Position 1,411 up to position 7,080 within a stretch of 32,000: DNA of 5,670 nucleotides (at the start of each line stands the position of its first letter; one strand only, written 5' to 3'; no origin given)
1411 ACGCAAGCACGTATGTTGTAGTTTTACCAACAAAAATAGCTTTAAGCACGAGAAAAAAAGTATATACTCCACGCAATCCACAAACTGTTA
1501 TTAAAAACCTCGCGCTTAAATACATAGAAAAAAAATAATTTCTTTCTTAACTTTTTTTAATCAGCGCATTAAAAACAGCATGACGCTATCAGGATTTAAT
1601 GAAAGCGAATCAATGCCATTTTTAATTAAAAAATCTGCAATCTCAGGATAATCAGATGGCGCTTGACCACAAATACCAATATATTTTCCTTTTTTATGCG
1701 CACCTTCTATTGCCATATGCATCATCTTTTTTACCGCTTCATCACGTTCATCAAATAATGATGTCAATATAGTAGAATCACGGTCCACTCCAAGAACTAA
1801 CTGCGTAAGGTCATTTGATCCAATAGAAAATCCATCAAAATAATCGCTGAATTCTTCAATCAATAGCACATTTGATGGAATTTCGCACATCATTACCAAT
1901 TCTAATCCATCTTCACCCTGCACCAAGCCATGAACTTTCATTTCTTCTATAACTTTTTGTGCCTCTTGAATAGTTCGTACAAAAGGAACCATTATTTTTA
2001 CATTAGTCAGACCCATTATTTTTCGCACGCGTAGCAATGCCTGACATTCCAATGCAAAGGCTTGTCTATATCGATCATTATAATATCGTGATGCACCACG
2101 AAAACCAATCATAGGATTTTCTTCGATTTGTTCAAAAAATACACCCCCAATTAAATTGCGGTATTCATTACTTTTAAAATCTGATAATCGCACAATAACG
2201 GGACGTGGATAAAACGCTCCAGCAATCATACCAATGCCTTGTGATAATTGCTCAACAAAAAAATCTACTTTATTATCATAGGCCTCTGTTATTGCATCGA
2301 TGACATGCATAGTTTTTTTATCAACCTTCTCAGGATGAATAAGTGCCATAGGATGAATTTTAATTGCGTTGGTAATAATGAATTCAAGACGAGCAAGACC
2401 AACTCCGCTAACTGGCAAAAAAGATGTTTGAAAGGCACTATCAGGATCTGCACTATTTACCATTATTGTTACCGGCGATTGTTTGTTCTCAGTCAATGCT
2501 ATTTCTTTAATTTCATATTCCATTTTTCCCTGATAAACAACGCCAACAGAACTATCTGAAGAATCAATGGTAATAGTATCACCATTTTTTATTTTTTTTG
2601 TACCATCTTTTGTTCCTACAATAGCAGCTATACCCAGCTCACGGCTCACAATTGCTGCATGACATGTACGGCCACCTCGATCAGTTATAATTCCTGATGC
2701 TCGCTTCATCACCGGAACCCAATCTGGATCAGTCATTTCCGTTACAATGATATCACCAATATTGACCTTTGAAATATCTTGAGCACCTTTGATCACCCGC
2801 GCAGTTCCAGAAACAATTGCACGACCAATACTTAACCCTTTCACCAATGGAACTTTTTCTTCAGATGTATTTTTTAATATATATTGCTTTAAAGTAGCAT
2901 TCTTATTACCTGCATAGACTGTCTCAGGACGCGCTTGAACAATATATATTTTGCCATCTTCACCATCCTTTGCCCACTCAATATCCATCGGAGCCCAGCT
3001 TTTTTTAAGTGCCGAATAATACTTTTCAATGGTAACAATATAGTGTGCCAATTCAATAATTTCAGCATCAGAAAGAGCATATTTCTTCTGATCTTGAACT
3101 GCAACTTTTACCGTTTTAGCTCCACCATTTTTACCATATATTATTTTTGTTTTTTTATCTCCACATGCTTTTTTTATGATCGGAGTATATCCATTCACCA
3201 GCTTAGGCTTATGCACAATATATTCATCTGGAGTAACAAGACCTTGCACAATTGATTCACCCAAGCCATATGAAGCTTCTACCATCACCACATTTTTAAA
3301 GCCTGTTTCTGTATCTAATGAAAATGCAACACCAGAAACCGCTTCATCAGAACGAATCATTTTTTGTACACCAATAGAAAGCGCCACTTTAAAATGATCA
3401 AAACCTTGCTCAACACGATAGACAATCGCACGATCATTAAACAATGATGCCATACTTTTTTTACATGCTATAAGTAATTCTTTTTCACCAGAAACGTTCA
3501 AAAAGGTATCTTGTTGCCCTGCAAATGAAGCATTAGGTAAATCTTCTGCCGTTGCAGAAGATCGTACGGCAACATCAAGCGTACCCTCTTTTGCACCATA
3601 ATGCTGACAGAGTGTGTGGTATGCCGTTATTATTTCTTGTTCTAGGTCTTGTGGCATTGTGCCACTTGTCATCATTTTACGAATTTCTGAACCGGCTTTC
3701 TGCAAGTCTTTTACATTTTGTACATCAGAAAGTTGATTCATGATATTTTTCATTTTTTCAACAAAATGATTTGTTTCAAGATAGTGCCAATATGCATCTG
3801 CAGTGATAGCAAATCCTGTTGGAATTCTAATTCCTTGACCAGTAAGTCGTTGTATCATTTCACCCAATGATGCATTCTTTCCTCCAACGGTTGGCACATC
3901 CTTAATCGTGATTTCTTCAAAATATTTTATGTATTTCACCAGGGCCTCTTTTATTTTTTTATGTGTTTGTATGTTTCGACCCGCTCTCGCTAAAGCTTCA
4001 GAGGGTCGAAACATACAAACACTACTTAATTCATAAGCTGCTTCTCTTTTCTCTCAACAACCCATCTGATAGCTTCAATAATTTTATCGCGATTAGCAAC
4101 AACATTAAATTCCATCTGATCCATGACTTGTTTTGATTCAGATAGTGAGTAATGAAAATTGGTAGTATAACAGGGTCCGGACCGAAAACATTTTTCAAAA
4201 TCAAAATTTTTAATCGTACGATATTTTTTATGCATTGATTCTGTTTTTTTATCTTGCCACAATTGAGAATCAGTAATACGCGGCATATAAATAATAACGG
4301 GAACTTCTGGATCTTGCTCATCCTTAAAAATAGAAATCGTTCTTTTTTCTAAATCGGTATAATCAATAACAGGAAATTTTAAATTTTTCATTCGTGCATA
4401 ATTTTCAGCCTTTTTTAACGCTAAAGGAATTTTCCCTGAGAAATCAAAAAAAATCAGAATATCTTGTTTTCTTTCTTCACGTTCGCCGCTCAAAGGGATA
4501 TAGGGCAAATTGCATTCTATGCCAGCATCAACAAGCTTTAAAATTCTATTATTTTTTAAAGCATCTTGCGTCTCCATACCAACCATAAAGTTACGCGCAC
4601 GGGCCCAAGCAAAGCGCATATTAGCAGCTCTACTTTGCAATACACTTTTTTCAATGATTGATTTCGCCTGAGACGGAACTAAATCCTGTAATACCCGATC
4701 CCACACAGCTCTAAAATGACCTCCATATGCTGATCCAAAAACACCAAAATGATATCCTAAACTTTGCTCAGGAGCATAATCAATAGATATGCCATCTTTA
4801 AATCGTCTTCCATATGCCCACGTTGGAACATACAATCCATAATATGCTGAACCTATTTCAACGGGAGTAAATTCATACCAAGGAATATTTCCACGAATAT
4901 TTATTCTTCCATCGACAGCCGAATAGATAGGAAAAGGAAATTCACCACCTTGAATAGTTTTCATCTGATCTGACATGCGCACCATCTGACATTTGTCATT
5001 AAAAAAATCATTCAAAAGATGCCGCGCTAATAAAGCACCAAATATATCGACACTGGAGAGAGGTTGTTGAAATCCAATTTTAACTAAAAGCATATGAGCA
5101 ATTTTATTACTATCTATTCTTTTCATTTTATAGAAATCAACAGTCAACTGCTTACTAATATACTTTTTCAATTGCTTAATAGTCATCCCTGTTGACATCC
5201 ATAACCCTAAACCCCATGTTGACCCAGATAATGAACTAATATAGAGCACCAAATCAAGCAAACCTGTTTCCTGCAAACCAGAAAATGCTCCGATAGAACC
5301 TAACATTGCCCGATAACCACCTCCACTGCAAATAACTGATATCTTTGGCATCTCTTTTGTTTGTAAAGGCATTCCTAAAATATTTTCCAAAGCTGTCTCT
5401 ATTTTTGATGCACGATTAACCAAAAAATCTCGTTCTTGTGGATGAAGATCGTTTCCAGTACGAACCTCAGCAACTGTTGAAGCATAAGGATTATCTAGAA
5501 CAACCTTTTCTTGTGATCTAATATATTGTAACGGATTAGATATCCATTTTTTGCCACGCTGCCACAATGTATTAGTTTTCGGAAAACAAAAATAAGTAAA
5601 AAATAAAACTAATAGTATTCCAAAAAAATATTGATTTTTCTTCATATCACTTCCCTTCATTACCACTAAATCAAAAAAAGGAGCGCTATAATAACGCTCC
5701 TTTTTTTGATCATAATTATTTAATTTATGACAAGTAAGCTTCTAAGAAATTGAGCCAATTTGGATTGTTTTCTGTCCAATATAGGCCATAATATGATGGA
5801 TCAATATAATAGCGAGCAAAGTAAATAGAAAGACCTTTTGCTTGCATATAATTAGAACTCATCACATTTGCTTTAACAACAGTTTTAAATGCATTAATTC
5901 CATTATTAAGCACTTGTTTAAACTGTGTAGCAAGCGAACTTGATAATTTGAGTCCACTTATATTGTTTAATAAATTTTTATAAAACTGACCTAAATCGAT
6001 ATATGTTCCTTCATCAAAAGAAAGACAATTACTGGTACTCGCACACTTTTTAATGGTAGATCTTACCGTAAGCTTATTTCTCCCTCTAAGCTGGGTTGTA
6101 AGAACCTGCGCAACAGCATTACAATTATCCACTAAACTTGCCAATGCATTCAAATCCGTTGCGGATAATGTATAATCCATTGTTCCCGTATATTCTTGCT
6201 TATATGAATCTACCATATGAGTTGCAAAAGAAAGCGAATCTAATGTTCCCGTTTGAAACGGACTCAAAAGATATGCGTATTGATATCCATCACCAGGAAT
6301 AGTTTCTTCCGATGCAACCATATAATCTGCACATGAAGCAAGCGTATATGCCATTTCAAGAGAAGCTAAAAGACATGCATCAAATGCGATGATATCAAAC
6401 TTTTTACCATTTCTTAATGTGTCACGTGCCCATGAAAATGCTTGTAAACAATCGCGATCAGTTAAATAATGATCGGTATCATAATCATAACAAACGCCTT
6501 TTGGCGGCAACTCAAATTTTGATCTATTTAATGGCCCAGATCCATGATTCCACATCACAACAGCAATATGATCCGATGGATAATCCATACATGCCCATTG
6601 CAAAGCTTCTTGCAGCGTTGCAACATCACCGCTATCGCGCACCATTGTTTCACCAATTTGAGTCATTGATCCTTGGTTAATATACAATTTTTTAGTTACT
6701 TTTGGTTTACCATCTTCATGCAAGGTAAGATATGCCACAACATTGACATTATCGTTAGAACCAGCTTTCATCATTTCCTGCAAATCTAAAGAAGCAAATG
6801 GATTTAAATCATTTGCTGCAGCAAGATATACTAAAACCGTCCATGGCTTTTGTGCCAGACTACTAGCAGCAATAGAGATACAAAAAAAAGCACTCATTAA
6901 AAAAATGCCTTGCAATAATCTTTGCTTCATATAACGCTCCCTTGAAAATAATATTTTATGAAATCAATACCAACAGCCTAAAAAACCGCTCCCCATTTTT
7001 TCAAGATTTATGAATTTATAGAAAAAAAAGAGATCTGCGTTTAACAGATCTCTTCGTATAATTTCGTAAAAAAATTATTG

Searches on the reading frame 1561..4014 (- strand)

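Call 46: search_protein_families(library=pfam, proteins=[window:1561-4014:-], max_evalue=0.00001)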
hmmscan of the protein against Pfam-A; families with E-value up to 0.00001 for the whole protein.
window:1561-4014:- (817 aa): 3 families
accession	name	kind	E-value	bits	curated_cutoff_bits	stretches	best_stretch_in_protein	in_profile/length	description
PF01326.24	PPDK_N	-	1.8e-117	392.7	27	1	41-373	2-318/328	Pyruvate phosphate dikinase, AMP/ATP-binding domain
PF02896.24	PEP-utilizers_C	-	7.3e-60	203.1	22.8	1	507-812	12-282/293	PEP-utilising enzyme, PEP-binding domain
PF00391.29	PEP-utilizers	-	1e-26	92.8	23.1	1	420-486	4-70/72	PEP-utilising enzyme, mobile domain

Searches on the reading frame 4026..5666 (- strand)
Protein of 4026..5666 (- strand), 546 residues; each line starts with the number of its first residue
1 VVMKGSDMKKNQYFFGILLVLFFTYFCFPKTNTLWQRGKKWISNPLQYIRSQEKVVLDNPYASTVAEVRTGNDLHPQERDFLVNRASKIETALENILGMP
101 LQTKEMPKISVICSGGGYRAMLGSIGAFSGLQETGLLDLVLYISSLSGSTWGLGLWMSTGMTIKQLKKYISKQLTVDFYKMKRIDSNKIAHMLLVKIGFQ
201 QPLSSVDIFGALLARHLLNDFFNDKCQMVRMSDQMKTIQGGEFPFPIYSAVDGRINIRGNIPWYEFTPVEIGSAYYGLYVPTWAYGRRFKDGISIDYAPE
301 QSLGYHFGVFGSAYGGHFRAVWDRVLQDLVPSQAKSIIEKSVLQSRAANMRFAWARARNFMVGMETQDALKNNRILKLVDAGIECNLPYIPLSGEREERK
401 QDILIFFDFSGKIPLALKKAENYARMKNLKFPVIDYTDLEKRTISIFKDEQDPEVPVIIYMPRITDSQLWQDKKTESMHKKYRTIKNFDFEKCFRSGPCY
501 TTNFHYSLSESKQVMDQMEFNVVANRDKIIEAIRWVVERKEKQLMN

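Call 46: search_protein_families(library=pfam, proteins=[window:4026-5666:-], max_evalue=0.00001)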
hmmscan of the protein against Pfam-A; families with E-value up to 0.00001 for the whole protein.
window:4026-5666:- (546 aa): 1 family
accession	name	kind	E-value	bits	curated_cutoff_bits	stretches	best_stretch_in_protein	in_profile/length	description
PF01735.24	PLA2_B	-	9.2e-25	87.5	23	1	109-409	1-330/491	Lysophospholipase catalytic domain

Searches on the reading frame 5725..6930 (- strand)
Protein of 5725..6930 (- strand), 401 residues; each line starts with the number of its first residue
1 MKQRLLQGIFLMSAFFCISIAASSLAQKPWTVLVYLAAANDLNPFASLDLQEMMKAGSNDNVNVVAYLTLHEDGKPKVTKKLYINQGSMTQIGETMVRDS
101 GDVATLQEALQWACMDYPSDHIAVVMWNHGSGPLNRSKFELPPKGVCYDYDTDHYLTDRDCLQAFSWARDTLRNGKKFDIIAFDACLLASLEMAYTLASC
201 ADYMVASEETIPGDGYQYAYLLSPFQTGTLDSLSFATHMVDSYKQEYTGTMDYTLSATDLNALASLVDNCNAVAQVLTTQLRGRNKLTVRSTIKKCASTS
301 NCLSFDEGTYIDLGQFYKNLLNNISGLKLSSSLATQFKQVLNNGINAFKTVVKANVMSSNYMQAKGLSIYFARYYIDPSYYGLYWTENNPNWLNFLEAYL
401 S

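Call 46: search_protein_families(library=pfam, proteins=[window:5725-6930:-], max_evalue=0.00001)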
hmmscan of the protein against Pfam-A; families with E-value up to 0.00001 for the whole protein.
window:5725-6930:- (401 aa): 1 family
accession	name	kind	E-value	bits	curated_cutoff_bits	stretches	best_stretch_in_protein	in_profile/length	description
PF03415.19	Peptidase_C11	-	2.8e-51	175.6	25.8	1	34-368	1-332/359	Clostripain family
